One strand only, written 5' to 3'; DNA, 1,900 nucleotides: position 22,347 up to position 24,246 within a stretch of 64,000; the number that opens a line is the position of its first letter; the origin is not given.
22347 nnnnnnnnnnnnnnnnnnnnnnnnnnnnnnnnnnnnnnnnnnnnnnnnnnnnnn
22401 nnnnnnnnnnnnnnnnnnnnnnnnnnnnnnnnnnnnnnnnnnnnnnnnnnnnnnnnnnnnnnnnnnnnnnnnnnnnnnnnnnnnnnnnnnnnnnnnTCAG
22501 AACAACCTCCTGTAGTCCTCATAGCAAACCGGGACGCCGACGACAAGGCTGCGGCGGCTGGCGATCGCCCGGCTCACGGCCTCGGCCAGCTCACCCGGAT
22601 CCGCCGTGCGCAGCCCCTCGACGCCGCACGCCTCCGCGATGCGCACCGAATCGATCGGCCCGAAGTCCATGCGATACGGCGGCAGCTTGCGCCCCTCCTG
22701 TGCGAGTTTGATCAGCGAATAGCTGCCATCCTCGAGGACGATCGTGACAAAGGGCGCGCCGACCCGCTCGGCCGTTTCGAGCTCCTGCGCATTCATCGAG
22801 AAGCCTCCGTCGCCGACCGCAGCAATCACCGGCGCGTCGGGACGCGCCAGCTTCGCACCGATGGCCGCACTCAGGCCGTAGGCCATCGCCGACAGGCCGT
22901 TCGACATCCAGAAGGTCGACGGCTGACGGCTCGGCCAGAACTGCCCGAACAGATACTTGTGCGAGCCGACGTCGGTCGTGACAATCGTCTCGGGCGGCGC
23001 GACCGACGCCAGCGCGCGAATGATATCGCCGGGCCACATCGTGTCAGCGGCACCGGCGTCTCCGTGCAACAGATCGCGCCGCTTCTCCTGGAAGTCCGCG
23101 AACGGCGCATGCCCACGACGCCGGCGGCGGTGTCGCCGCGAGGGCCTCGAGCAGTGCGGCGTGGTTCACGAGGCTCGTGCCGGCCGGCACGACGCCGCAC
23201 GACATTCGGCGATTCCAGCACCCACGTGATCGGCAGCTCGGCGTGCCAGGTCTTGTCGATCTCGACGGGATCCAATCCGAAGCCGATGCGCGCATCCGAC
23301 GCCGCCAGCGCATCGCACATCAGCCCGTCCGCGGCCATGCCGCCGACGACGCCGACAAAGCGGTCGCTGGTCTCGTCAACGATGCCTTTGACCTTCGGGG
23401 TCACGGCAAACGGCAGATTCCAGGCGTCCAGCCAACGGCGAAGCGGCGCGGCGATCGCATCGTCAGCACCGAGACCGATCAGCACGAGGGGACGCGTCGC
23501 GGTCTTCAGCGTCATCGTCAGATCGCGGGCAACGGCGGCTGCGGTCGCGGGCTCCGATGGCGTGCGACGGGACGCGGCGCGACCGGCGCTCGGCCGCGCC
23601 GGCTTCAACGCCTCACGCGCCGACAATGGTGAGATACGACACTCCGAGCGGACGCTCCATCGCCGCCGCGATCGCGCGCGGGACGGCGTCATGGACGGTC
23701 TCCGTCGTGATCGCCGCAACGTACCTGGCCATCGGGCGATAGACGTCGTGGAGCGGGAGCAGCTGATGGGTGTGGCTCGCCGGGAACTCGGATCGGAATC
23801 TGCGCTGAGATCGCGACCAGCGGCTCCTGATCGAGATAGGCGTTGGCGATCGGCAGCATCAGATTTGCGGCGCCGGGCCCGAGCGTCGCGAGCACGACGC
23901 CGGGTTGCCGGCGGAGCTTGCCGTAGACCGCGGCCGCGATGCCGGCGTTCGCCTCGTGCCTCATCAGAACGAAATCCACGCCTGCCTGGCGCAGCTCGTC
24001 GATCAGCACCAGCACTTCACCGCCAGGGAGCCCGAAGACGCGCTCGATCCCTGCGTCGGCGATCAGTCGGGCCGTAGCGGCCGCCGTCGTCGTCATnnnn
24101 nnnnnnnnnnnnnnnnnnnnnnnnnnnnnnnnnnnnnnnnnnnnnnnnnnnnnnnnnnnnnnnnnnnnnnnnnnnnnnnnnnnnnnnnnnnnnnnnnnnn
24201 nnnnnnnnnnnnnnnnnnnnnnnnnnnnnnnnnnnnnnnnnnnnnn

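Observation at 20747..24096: TPP-enzyme / BtpA-SgcQ / PsuG gene string with BtpA and PsuG in a single ORF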

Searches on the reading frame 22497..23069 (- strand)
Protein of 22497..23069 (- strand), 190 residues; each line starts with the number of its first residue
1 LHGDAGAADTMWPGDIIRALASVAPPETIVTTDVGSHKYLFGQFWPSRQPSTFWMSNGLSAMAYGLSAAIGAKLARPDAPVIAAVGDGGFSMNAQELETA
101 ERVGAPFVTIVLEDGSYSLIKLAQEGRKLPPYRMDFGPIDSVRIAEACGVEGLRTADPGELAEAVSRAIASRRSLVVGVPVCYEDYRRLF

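Call 4: search_protein_families(library=pfam, proteins=[window:22497-23069:-], max_evalue=0.01)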
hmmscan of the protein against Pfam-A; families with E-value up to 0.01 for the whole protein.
window:22497-23069:- (190 aa): 1 family
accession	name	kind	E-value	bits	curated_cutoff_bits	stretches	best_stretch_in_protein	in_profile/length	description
PF02775.26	TPP_enzyme_C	-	1.8e-37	128.9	21.9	1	33-177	1-149/151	Thiamine pyrophosphate enzyme, C-terminal TPP binding domain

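Call 50: search_protein_families(library=ncbifam, proteins=[window:22497-23069:-], max_evalue=0.00001)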
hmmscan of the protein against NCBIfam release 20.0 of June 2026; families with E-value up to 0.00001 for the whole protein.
window:22497-23069:- (190 aa): 52 families (the best 25 are shown)
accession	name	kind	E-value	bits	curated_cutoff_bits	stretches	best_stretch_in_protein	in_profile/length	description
NF006187.0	PRK08322.1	equivalog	3.5e-46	157.8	509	1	11-188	358-535/548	acetolactate synthase large subunit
NF006378.0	PRK08617.1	equivalog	1.2e-38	132.8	510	1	9-189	366-546/556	acetolactate synthase AlsS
TIGR02418.1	acolac_catab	equivalog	1.1e-36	126.5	551.1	1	9-188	357-536/539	acetolactate synthase AlsS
TIGR00118.1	acolac_lg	equivalog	1.9e-35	122.4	538.35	1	9-182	359-535/557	biosynthetic-type acetolactate synthase large subunit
NF004919.0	PRK06276.1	equivalog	1e-32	113.2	866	1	11-180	365-537/582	acetolactate synthase large subunit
NF004710.0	PRK06048.1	equivalog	9.9e-30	103.5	976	1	8-183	363-539/561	acetolactate synthase large subunit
NF004772.0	PRK06112.1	subfamily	1.7e-28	99.3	673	1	8-179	384-557/578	acetolactate synthase catalytic subunit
NF005824.0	PRK07710.1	equivalog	2e-28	99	976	1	8-184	373-551/573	acetolactate synthase large subunit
NF006052.0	PRK08199.1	subfamily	5.9e-28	97.5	539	1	14-179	370-535/559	thiamine pyrophosphate protein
NF006524.0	PRK08978.1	equivalog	4.8e-27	94.4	738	1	10-179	351-522/548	acetolactate synthase 2 catalytic subunit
NF006319.0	PRK08527.1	equivalog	1e-26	93.5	905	1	10-181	365-538/565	acetolactate synthase large subunit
NF006377.0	PRK08611.1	equivalog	1.4e-26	93.2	742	1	9-181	357-529/576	pyruvate oxidase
NF005228.0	PRK06725.1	equivalog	3.5e-26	91.5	991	1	11-181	374-545/571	acetolactate synthase large subunit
NF005039.0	PRK06456.1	equivalog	7.3e-26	90.8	868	1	11-185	372-548/572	acetolactate synthase large subunit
NF005651.0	PRK07418.1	subfamily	1.7e-24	86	942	1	8-182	385-560/617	acetolactate synthase large subunit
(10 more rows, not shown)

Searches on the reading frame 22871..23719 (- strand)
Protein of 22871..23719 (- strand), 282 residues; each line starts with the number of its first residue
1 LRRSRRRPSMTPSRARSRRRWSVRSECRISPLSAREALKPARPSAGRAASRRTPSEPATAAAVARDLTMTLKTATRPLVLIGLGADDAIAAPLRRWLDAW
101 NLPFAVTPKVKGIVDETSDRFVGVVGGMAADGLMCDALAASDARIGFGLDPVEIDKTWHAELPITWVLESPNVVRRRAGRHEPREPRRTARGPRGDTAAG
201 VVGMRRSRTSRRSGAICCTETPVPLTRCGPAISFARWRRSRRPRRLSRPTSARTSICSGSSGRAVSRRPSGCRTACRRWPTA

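Call 4: search_protein_families(library=pfam, proteins=[window:22871-23719:-], max_evalue=0.01)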
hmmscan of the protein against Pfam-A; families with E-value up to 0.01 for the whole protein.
window:22871-23719:- (282 aa): 1 family
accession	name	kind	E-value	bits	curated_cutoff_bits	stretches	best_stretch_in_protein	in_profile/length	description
PF00205.28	TPP_enzyme_M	-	2.9e-10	40.4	30.4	1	68-153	5-90/137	Thiamine pyrophosphate enzyme, central domain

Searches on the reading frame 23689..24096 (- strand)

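Call 4: search_protein_families(library=pfam, proteins=[window:23689-24096:-], max_evalue=0.01)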
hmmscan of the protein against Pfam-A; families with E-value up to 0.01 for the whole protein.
window:23689-24096:- (135 aa): 1 family
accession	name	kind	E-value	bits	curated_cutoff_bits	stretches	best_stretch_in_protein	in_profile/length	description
PF02776.23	TPP_enzyme_N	-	2.8e-30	105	26.8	1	3-103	2-103/119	Thiamine pyrophosphate enzyme, N-terminal TPP binding domain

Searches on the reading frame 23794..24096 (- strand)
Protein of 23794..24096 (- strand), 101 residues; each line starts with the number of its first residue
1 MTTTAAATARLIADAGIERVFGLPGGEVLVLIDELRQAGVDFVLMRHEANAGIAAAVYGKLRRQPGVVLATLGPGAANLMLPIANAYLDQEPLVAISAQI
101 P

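Call 50: search_protein_families(library=ncbifam, proteins=[window:23794-24096:-], max_evalue=0.00001)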
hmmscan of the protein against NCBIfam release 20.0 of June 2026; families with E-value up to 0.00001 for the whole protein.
window:23794-24096:- (101 aa): 48 families (the best 25 are shown)
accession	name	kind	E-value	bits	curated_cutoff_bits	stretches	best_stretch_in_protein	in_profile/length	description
NF006187.0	PRK08322.1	equivalog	1.9e-29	102.5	509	1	5-101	5-101/548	acetolactate synthase large subunit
TIGR00118.1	acolac_lg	equivalog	1.9e-25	89.3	538.35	1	4-101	3-100/557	biosynthetic-type acetolactate synthase large subunit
NF005860.0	PRK07789.1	equivalog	2.5e-24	85.6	881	1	3-100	35-133/615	acetolactate synthase large subunit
NF006524.0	PRK08978.1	equivalog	2.4e-23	82.3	738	1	5-100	4-99/548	acetolactate synthase 2 catalytic subunit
NF004919.0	PRK06276.1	equivalog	1.6e-22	79.6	866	1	5-101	4-100/582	acetolactate synthase large subunit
NF006378.0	PRK08617.1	equivalog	2.2e-22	79.1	510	1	5-100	11-106/556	acetolactate synthase AlsS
NF004710.0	PRK06048.1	equivalog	2.6e-22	79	976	1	3-101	9-107/561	acetolactate synthase large subunit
NF006581.0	PRK09107.1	equivalog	3.8e-22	78.3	974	1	3-101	12-111/595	acetolactate synthase 3 large subunit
NF005228.0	PRK06725.1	equivalog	1.6e-21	76.1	991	1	4-100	18-114/571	acetolactate synthase large subunit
NF005058.0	PRK06466.1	equivalog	2.3e-21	75.9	951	1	6-101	8-104/574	acetolactate synthase 3 large subunit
NF005824.0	PRK07710.1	equivalog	5.4e-20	71.2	976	1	14-100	29-115/573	acetolactate synthase large subunit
NF006016.1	PRK08155.1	equivalog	3.9e-19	68.5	870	1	3-101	4-103/554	acetolactate synthase large subunit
TIGR02418.1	acolac_catab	equivalog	6.2e-19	67.9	551.1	1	11-100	8-97/539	acetolactate synthase AlsS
NF006525.0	PRK08979.1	equivalog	7e-19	67.6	1084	1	6-101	8-104/572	acetolactate synthase 3 large subunit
NF005936.0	PRK07979.1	equivalog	7.9e-19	67.4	1080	1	3-100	5-103/574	acetolactate synthase 3 large subunit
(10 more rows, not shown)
